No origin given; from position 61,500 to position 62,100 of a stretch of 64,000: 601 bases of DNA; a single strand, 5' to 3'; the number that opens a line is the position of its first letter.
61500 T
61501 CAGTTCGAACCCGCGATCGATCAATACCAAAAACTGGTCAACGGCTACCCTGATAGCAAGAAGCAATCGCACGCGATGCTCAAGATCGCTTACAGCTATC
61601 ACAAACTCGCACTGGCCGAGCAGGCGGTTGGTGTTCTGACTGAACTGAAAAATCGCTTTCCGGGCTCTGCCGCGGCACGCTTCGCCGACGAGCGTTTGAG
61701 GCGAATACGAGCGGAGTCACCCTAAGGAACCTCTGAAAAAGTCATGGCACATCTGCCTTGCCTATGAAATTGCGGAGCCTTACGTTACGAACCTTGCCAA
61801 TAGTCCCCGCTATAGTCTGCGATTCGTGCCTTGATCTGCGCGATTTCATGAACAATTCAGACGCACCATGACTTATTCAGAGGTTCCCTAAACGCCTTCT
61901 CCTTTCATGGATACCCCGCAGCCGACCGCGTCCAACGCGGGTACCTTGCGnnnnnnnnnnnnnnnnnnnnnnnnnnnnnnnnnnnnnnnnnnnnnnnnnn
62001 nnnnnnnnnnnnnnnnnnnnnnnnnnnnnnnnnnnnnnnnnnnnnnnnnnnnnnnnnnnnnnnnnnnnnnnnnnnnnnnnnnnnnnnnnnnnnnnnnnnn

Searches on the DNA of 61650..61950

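Call 66: search_rna_families(source=window, start=61650, end=61950, threshold=evalue, max_evalue=1)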
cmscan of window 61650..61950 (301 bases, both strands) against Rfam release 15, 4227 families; matches with E-value up to 1: 0.
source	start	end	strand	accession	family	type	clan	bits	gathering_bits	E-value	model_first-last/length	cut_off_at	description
